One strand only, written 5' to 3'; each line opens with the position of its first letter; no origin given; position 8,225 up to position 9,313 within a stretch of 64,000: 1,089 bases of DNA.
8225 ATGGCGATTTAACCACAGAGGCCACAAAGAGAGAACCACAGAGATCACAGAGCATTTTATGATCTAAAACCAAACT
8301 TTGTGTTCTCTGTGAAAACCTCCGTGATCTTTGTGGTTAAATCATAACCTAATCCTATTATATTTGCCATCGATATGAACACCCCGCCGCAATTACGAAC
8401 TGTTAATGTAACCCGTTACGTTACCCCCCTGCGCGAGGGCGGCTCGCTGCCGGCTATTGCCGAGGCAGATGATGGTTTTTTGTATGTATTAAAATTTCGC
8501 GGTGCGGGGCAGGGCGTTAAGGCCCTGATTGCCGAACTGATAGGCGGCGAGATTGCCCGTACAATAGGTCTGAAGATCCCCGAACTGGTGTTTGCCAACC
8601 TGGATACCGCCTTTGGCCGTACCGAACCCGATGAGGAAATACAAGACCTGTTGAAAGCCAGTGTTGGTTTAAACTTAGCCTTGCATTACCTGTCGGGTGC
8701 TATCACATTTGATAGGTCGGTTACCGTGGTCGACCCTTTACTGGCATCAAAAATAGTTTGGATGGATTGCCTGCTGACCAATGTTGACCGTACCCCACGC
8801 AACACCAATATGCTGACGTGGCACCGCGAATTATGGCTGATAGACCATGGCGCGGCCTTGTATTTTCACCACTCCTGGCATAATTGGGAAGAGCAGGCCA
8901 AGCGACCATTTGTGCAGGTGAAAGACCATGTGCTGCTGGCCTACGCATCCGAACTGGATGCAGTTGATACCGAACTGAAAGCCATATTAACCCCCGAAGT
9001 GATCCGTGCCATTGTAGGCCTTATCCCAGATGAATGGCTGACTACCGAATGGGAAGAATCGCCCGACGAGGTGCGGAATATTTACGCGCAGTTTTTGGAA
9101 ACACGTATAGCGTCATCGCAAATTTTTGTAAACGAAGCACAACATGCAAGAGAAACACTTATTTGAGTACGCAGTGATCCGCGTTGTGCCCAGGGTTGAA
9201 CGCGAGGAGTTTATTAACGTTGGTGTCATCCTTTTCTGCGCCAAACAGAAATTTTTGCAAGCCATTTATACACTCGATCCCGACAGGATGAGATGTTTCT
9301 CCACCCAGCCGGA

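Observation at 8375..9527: HipA-like kinase + DUF3037: candidate uncharacterised two-gene kinase module (toxin-antitoxin or anti-phage)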

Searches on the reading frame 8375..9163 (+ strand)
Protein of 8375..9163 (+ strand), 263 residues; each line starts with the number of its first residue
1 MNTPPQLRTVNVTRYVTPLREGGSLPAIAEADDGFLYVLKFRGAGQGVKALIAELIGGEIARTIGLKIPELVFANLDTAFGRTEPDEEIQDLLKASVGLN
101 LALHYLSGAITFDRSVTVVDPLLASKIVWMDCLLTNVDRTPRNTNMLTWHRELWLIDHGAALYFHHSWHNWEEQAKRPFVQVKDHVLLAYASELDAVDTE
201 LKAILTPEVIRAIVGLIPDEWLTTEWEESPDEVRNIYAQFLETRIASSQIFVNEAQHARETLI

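Call 3: search_protein_families(library=pfam, proteins=[window:8375-9163:+], max_evalue=1)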
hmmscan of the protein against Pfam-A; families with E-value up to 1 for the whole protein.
window:8375-9163:+ (263 aa): 3 families
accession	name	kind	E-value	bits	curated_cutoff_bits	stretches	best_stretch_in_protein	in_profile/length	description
PF20613.4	HipA_2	-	2.8e-17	63.2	27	1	17-228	6-213/240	HipA-like kinase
PF00454.33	PI3_PI4_kinase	-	0.0046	17.3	27.1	1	126-189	136-197/241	Phosphatidylinositol 3- and 4-kinase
PF24557.2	DExH14_plug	-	0.088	13.8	27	1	223-242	8-27/105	DExH14 plug domain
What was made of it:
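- On HipA_2 kinase family (Pfam PF20613): 63.2 bits against a cutoff of 27, model positions 6-213 of 240 (call 3).
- On Canonical HipBA type II toxin-antitoxin: Only HipA_2 is reported at E up to 1 (call 3).
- There is a weak sub-threshold Pfam hit to PI3_PI4_kinase, E=0.0046 (call 3).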

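Call 4: search_protein_families(library=ncbifam, proteins=[window:8375-9163:+], max_evalue=1)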
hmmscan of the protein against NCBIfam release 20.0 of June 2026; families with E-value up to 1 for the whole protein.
window:8375-9163:+ (263 aa): 0 families
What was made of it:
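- Tried and rejected: NCBIfam gave no hit for either protein (call 4).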

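Call 5: search_protein_families(library=padloc, proteins=[window:8375-9163:+], max_evalue=1)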
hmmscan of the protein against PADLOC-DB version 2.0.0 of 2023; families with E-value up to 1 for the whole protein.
window:8375-9163:+ (263 aa): 1 family
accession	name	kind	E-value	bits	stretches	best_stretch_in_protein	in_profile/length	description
PDLC04766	PDC-M66A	-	1.8e-23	81.1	1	6-239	9-253/270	-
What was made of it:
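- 8375..9166 (+): HipA_2-family protein kinase gene (263 aa; stop codon included). Catalytic residues: K40 (codon 8492-8494), catalytic-loop D138 (8786-8788) and N143, metal-binding D157 (8843-8845). Pfam HipA_2 E=2.8e-17 and PADLOC PDC-M66A E=1.8e-23 (calls 3, 5).
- Both proteins hit PADLOC PDC-M66 models (call 5).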

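Call 25: find_homologous_proteins(query=window:8375-9163:+, max_evalue=0.001)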
Query window:8375-9163:+ (263 aa): 8000 proteins with E <= 0.001 among 8000 candidates; the best 120 are listed.
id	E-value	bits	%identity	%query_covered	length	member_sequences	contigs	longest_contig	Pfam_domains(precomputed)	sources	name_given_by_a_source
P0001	5.3e-161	552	95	98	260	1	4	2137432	PF20613.5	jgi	jgi:hypothetical protein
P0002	8.5e-160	548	93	100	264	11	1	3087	PF20613.5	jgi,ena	-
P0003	1.4e-158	544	91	100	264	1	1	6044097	PF20613.5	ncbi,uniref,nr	ncbi:aminotransferase class I and II [Mucilaginibacter mali]|uniref:Aminotransferase class I and II 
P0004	1.6e-158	544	92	100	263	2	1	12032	PF20613.5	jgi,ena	-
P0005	9.9e-156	535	90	100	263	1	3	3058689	PF20613.5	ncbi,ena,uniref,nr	ncbi:HipA family kinase [Mucilaginibacter boryungensis]|uniref:Aminotransferase class I and II n=1 T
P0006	1.8e-155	534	89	100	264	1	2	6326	PF20613.5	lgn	-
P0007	3.6e-154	530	89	100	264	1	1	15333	PF20613.5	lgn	-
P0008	1.5e-152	524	88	99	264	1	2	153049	PF20613.5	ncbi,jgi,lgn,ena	jgi:hypothetical protein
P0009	1.3e-151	521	88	100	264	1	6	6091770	PF20613.5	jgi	jgi:hypothetical protein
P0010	1.0e-149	515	88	100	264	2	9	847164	PF20613.5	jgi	jgi:hypothetical protein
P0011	8.1e-147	506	85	98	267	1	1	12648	PF20613.5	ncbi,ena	-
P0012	1.8e-146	504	87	97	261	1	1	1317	PF20613.5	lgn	-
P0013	1.5e-145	501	86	97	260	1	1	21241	PF20613.5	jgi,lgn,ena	-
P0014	4.0e-145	500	84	98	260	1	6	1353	PF20613.5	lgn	-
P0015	6.0e-145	499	84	97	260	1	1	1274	PF20613.5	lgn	-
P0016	1.0e-144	499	84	98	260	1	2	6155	PF20613.5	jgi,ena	jgi:hypothetical protein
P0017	2.9e-144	497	84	97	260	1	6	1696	PF20613.5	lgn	-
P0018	3.2e-144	497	85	97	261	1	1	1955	PF20613.5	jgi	jgi:hypothetical protein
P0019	3.5e-144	497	85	97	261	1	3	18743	PF20613.5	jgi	jgi:hypothetical protein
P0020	3.5e-144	497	85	97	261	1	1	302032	PF20613.5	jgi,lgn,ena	-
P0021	3.7e-144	497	86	98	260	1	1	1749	PF20613.5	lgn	-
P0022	1.7e-143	495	84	97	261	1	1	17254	PF20613.5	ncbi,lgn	-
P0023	2.2e-143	494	85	97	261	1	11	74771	PF20613.5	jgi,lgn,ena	-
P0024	2.4e-143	494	85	97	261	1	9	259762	PF20613.5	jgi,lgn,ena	-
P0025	3.3e-143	494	84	97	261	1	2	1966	PF20613.5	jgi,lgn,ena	-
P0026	4.3e-143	493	85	97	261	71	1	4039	PF20613.5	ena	-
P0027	4.4e-143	493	85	97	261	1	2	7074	PF20613.5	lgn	-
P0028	5.2e-143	493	85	97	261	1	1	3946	PF20613.5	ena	-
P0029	5.8e-143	493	84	97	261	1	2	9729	PF20613.5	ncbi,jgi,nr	ncbi:MAG TPA: HipA family kinase [Mucilaginibacter sp.]|jgi:hypothetical protein|nr:HipA family kina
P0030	6.5e-143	493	84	97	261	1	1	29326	PF20613.5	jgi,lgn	-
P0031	6.7e-143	493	85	97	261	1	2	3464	PF20613.5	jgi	-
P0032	1.1e-142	492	84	97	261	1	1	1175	PF20613.5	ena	-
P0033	1.1e-142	492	84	97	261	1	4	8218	PF20613.5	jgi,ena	-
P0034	1.3e-142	492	83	100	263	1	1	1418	PF20613.5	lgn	-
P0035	1.3e-142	492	85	97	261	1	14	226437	PF20613.5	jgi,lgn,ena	jgi:hypothetical protein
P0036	1.8e-142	491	84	97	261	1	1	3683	PF20613.5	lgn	-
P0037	1.9e-142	491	85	97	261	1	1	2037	PF20613.5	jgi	-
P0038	2.9e-142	491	84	97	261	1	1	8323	PF20613.5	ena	-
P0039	3.6e-142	490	85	97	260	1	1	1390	PF20613.5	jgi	jgi:hypothetical protein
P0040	4.0e-142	490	84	97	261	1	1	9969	PF20613.5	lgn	-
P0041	5.5e-142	490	84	97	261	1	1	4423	PF20613.5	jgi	-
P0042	6.1e-142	490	84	97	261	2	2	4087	PF20613.5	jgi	jgi:hypothetical protein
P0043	8.1e-142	489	83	97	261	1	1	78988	PF20613.5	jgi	jgi:hypothetical protein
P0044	8.1e-142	489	84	97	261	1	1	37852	PF20613.5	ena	-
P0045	9.9e-142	489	83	100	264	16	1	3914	PF20613.5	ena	-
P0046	1.1e-141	489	83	97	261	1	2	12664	PF20613.5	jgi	jgi:hypothetical protein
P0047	1.2e-141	489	83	100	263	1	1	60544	PF20613.5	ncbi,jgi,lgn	-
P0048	1.7e-141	488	83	100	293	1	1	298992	PF20613.5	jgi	jgi:hypothetical protein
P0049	2.2e-141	488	84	97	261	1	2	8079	PF20613.5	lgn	-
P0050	3.4e-141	487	82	97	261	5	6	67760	PF20613.5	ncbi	ncbi:MAG: HipA family kinase [Mucilaginibacter sp.]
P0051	4.8e-141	487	82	98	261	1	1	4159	PF20613.5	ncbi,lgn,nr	ncbi:MAG: aminotransferase class [Mucilaginibacter sp.]|nr:aminotransferase class [Mucilaginibacter 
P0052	5.2e-141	487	84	97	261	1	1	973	PF20613.5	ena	-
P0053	5.8e-141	486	84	97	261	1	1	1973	PF20613.5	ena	-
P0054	6.3e-141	486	84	97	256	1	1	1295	PF20613.5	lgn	-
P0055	7.7e-141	486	83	97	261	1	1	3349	PF20613.5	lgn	-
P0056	9.0e-141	486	84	97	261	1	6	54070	PF20613.5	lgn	-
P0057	1.1e-140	485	82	99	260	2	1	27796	PF20613.5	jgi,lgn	-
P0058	1.5e-140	485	84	97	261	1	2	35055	PF20613.5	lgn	-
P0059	1.9e-140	485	84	97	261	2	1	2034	PF20613.5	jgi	-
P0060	2.0e-140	485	83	98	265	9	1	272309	PF20613.5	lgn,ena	-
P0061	2.7e-140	484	83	98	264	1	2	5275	PF20613.5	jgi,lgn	jgi:hypothetical protein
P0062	5.1e-140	483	83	98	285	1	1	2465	PF20613.5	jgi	jgi:hypothetical protein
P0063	5.2e-140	483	83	99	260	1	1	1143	PF20613.5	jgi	jgi:hypothetical protein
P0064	7.3e-140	483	84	97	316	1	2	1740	PF20613.5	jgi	jgi:hypothetical protein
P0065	8.8e-140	482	83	97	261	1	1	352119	PF20613.5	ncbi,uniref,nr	ncbi:HipA family kinase [Mucilaginibacter sp. BT774]|uniref:HipA family kinase n=1 Tax=Mucilaginibac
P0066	9.1e-140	482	82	97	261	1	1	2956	PF20613.5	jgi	jgi:hypothetical protein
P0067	9.2e-140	482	83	98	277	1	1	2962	PF20613.5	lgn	-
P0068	9.5e-140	482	82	97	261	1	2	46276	PF20613.5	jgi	jgi:hypothetical protein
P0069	1.2e-139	482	82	97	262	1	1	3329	PF20613.5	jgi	jgi:hypothetical protein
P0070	1.5e-139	482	84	99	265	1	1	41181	PF20613.5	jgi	jgi:hypothetical protein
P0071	2.4e-139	481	83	98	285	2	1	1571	PF20613.5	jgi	jgi:hypothetical protein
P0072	2.5e-139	481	82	98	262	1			PF20613.5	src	-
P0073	3.2e-139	481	84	97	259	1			PF20613.5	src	-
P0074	3.5e-139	481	82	97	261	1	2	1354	PF20613.5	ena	-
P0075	3.5e-139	481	82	97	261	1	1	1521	PF20613.5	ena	-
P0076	4.7e-139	480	82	100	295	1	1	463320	PF20613.5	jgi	jgi:hypothetical protein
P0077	5.3e-139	480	83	97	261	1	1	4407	PF20613.5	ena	-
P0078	6.1e-139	480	81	99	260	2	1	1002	PF20613.5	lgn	-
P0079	6.4e-139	480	83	98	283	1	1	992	PF20613.5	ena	-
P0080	8.0e-139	479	82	100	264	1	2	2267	PF20613.5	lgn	-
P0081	9.3e-139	479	82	99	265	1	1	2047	PF20613.5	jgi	jgi:hypothetical protein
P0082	1.1e-138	479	82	97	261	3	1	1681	PF20613.5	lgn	-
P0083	1.2e-138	479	82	97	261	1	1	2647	PF20613.5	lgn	-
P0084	1.2e-138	479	82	97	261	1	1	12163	PF20613.5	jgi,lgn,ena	-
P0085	1.4e-138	479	83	99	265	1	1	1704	PF20613.5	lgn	-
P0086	1.5e-138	478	82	98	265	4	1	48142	PF20613.5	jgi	jgi:hypothetical protein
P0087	1.7e-138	478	81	97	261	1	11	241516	PF20613.5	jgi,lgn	jgi:hypothetical protein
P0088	2.1e-138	478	83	98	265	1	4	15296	PF20613.5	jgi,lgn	-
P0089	2.6e-138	478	81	98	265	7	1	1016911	PF20613.5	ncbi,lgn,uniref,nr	ncbi:hypothetical protein SAMN05428949_5864 [Chitinophaga sp. YR627]|uniref:HipA family kinase n=1 T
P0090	2.6e-138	478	80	100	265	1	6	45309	PF20613.5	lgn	-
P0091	3.2e-138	477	83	99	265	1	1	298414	PF20613.5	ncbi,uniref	ncbi:MAG: HipA family kinase [Mucilaginibacter sp.]|uniref:HipA family kinase n=1 Tax=Mucilaginibact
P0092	3.6e-138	477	83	99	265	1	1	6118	PF20613.5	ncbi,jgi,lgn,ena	jgi:hypothetical protein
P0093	3.7e-138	477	81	97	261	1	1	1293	PF20613.5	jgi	jgi:hypothetical protein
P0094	3.8e-138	477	81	98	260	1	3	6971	PF20613.5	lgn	-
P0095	4.4e-138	477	82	99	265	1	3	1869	PF20613.5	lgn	-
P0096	4.4e-138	477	79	98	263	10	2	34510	PF20613.5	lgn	-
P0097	4.6e-138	477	83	98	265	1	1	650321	PF20613.5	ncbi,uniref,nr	ncbi:HipA family kinase [Mucilaginibacter agri]|uniref:Aminotransferase class I and II n=1 Tax=Mucil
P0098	5.7e-138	477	81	98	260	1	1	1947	PF20613.5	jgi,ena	-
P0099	5.8e-138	477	82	99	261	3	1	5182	PF20613.5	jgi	jgi:hypothetical protein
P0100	5.9e-138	477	84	98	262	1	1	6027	PF20613.5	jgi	jgi:hypothetical protein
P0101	5.9e-138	476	81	97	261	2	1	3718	PF20613.5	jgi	jgi:hypothetical protein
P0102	6.6e-138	476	82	98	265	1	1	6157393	PF20613.5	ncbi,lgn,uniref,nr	ncbi:HipA family kinase [Mucilaginibacter jinjuensis]|uniref:Aminotransferase class I and II n=1 Tax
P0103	6.7e-138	476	82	98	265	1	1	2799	PF20613.5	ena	-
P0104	6.7e-138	476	82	100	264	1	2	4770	PF20613.5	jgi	jgi:hypothetical protein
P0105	7.4e-138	476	82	98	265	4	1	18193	PF20613.5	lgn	-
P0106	8.1e-138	476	80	99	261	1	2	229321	PF20613.5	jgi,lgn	jgi:hypothetical protein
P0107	8.9e-138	476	82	97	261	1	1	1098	PF20613.5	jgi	jgi:hypothetical protein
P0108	9.1e-138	476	81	97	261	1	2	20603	PF20613.5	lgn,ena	-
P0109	9.2e-138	476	80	100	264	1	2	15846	PF20613.5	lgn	-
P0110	9.8e-138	476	81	100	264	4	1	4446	PF20613.5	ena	-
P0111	1.0e-137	476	83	100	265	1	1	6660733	PF20613.5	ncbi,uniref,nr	ncbi:hypothetical protein BDD43_1904 [Mucilaginibacter gracilis]|uniref:HipA-like kinase domain-cont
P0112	1.1e-137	476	82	99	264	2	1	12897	PF20613.5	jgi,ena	-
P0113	1.2e-137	476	80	100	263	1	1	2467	PF20613.5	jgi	-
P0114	1.7e-137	475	83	98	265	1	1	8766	PF20613.5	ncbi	ncbi:MAG: HipA family kinase [Sphingobacteriales bacterium]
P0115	1.7e-137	475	82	97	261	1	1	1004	PF20613.5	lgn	-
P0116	2.1e-137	475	82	99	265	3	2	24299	PF20613.5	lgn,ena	-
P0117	2.3e-137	475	82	98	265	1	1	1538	PF20613.5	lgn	-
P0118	2.4e-137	475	81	98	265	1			PF20613.5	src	-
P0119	2.6e-137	474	81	98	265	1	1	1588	PF20613.5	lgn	-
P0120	2.8e-137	474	83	98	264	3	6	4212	PF20613.5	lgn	-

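Call 32: find_related_loci(query=window:8375-9163:+, collection=genome_contigs, flank=6000)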
Query window:8375-9163:+ (263 aa) in genome_contigs; peptide patterns used: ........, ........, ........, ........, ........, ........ (x = any residue, [..] = any of these).
600 stretches matched a pattern (row limit reached: there are more); 559 encode a relative of the query (tblastn E <= 1e-3); the best 80 are kept; 80 distinct loci.
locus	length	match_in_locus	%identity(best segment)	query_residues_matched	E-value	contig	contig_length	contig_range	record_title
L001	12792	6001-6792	80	1-263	7e-143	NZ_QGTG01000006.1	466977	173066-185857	Chitinophaga sp. S165 Ga0215878_106, whole genome shotgun sequence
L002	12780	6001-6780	79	5-263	5e-141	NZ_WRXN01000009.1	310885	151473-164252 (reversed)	Chitinophaga tropicalis strain ysch24 NODE_9_length_310885_cov_24.276106, whole genome shotgun sequence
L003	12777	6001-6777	80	1-259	4e-140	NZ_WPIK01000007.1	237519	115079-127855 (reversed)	Mucilaginibacter arboris strain HMF7410 7, whole genome shotgun sequence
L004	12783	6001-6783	79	4-263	2e-139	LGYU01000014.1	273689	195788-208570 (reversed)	Chitinophagaceae bacterium PMP191F 191F_contig_14, whole genome shotgun sequence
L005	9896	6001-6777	78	5-263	2e-139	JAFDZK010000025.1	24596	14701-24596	MAG: Bacteroidetes bacterium isolate SZAS-82 LIN-413__25__length-24596, whole genome shotgun sequence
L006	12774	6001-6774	81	7-263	1e-138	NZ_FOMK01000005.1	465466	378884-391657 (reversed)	Chitinophaga sp. CF118, whole genome shotgun sequence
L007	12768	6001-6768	79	5-260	3e-138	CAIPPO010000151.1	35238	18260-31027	MAG: uncultured Mucilaginibacter sp. isolate AM-lipid-02-D3_bin-0192 genome assembly, contig: bin-0192:151/237, whole ge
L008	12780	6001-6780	80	5-263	3e-138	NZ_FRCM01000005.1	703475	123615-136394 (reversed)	Mucilaginibacter sp. OK098, whole genome shotgun sequence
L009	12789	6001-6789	78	2-263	6e-138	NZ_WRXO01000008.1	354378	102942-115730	Chitinophaga oryziterrae strain JCM 16595 NODE_8_length_354378_cov_25.163856, whole genome shotgun sequence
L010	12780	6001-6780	80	1-258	7e-138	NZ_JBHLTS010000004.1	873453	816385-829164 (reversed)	Mucilaginibacter angelicae strain NCAIM B.02415 soapdenovo_K_127_4, whole genome shotgun sequence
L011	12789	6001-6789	77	2-263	3e-137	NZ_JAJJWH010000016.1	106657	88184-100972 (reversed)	Pontibacter harenae strain XAAS-A31 Scaffold17, whole genome shotgun sequence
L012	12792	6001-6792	79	1-263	2e-137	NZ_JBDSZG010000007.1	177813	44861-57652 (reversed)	MAG: Mucilaginibacter sp. isolate cluster1_bin.80 k127_11677396, whole genome shotgun sequence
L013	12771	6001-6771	79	2-257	8e-136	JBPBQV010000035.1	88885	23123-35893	MAG: Janthinobacterium lividum isolate 3300036999_metabat.20 3300036999_metabat.20_Ga0393378_0000049, whole genome shotg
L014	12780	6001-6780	78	1-259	2e-135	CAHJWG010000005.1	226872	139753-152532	Sphingobacteriaceae bacterium isolate Lichen_MAGs_lobaria3 genome assembly, contig: NODE_34_length_226872_cov_6.148897,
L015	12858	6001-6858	72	2-263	2e-135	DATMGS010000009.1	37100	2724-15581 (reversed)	MAG TPA_asm: Puia sp. isolate SMAG_U13495 k141_2555286, whole genome shotgun sequence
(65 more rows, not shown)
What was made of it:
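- At least 559 species carry it (call 32).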

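Call 42: search_solved_structures(query=window:8375-9163:+, max_evalue=1, show_alignments=2)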
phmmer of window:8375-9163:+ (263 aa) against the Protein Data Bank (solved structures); distinct sequences matched with E-value up to 1: 2.
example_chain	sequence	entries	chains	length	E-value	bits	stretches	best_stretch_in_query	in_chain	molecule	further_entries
5w4t_C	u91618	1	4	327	0.21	14.1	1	96-166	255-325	Cadherin 23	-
4iop_B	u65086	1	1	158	0.66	12.5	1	153-202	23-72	Killer cell lectin-like receptor subfamily F member 2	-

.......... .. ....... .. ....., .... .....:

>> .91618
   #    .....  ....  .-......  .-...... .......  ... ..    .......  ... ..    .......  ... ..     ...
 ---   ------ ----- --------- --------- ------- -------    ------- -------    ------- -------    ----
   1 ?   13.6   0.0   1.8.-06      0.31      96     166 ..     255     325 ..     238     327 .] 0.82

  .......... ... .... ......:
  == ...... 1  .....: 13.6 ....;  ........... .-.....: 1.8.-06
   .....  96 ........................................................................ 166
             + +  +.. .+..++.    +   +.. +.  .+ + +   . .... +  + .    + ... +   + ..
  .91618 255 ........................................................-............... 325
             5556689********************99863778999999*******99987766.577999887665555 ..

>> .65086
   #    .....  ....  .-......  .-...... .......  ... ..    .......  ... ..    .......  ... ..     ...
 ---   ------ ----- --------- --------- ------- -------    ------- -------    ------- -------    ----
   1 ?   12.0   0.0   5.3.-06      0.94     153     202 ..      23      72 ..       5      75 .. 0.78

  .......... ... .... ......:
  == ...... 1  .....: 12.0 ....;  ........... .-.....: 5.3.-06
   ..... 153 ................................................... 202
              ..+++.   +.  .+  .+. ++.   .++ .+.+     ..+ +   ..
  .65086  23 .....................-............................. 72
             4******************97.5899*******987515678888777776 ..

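Call 49: search_solved_structures(query=A1, max_evalue=10, show_alignments=3)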
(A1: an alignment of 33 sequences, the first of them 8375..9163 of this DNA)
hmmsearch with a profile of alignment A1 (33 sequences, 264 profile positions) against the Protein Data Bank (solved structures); distinct sequences matched with E-value up to 10: 1.
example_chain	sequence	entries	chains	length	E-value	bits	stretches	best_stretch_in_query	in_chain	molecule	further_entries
4iop_B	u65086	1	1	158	0.37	13.1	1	155-203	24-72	Killer cell lectin-like receptor subfamily F member 2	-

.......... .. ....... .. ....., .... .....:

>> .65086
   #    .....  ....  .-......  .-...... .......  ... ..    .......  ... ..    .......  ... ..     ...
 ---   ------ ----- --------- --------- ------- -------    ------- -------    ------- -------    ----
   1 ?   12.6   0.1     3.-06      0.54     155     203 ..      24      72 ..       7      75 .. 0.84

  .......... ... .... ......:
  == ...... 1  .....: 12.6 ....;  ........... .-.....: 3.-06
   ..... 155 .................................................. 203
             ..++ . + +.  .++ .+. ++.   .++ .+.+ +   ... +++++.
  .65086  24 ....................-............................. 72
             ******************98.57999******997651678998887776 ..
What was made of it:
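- On Canonical HipBA type II toxin-antitoxin: There is no PDB HipA hit by sequence or profile (calls 42, 49).
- Closest known: Canonical HipBA. Different: The kinase is 263 aa and gives no HipA_N/HipA_C/Couple_hipA Pfam hits (call 3) and no sequence or profile hit to any PDB HipA (calls 42, 49).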

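Call 56: predict_structure(alignment_id=A1)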
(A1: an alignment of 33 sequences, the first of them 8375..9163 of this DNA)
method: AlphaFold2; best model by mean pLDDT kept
length: 263 residues; sequences in the alignment: 33
mean_pLDDT: 76.8   pTM: 0.80
mean pLDDT of the five models: 76.8, 73.6, 69.8, 66.9, 64.6
residues with pLDDT >= 90: 83; 70-90: 99; 50-70: 53; < 50: 28
segments of 3 or more residues with pLDDT < 50: 1-3, 21-24, 87-101
pLDDT, mean of each block of 10 residues (from residue 1): 56 70 60 75 64 87 84 71 55 46 50 74 92 72 59 74 81 86 86 97 97 93 88 96 95 92 76
secondary structure, 60 per line:
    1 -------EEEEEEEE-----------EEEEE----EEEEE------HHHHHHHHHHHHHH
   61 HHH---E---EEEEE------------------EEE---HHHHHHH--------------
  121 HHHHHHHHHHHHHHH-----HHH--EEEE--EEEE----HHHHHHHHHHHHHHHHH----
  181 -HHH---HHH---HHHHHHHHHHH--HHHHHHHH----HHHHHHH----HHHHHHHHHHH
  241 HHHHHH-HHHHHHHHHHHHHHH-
elements in order: E8-15 E27-31 E36-40 H47-63 E71-75 E94-96 H100-106 H121-135 E146-149 E152-155 H160-176 H194-204 H207-214 H219-225 H230-246 H248-262
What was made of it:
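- On HipA_2 kinase family (Pfam PF20613): The AF2 model has pLDDT 76.8 (call 56).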

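Call 59: fold_search(model_id=the predicted structure, library=pdb)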
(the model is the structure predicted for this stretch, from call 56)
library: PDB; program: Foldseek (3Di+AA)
matches with E <= 10: 676; with E <= 0.001: 0
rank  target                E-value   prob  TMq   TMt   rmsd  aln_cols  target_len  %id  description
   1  4bi1                  1.2e-02  0.77  0.31  0.32  16.2       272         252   14  Scaffold Focused Virtual Screening: Prospective Application to the Discovery of TTK Inhibitor (released 2013-05-22)
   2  3akk_D                2.1e-02  0.98  0.48  0.45   8.3       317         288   14  Crystal structure of A Helicobacter pylori proinflammatory kinase CtkA (released 2010-12-01)
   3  9e4v                  2.4e-02  0.84  0.36  0.22   8.8       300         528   13  The structure of human vacuolar protein sorting 34 catalytic domain bound to MES (released 2024-11-06)
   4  7rsv_A                2.6e-02  0.89  0.39  0.23   8.0       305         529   11  Structure of the VPS34 kinase domain with compound 5 (released 2021-11-24)
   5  7rsp_B                2.6e-02  0.84  0.37  0.22   8.3       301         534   13  Structure of the VPS34 kinase domain with compound 14 (released 2021-11-24)
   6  5ehl                  2.8e-02  0.63  0.32  0.32  15.9       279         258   14  Rapid Discovery of Pyrido[3,4-d]pyrimidine Inhibitors of Monopolar Spindle kinase 1 (MPS1) Using a Structure-Based Hydri (released 2016-11-09)
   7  4bi2                  2.8e-02  0.57  0.28  0.29  17.0       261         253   13  Scaffold Focused Virtual Screening: Prospective Application to the Discovery of TTK Inhibitor (released 2013-05-22)
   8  7rsp_A                3.3e-02  0.85  0.39  0.23   8.1       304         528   12  Structure of the VPS34 kinase domain with compound 14 (released 2021-11-24)
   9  9nin                  3.3e-02  0.84  0.38  0.23   7.8       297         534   14  The structure of human Vacuolar Protein Sorting 34 catalytic domain bound to RD-I-86 (released 2026-03-04)
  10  5jrq_A                3.3e-02  0.63  0.30  0.31  17.3       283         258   13  BRAFV600E Kinase Domain In Complex with Chemically Linked Vemurafenib Inhibitor VEM-6-VEM (released 2016-09-14)
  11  6n6o                  3.3e-02  0.57  0.30  0.31  16.5       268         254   13  Crystal structure of the human TTK in complex with an inhibitor (released 2019-05-15)
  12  3cek                  3.9e-02  0.54  0.32  0.32  16.7       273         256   12  Crystal structure of human dual specificity protein kinase (TTK) (released 2008-03-18)
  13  8rxr_B                4.1e-02  0.84  0.39  0.23   8.2       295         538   12  Crystal structure of VPS34 in complex with inhibitor SB02024 (released 2024-03-20)
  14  4ped                  4.1e-02  0.35  0.24  0.18  16.6       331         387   11  Mitochondrial ADCK3 employs an atypical protein kinase-like fold to enable coenzyme Q biosynthes (released 2014-11-19)
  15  9dkp                  4.3e-02  0.66  0.35  0.22   8.6       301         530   11  The structure of human vacuolar protein sorting 34 catalytic domain bound to RD-I-53 (released 2025-09-17)
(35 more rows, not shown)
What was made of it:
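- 8375..9166 (+): The AF2 model has a protein-kinase-like fold whose best PDB match is CtkA (prob 0.98, TM 0.48; calls 56, 59).
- On HipA_2 kinase family (Pfam PF20613): Foldseek top hits are all kinases (CtkA prob 0.98, VPS34, TTK), but E is at least 0.012 and TM at most 0.48 (call 59).
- Closest known: CtkA. Same: It is the best structural match of the kinase model by probability (0.98; TMq 0.48; call 59), and it is a compact HipA-like kinase.
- Foldseek matches of similar weight go to the VPS34 lipid-kinase domain, ADCK3 and an aminoglycoside phosphotransferase (call 59).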
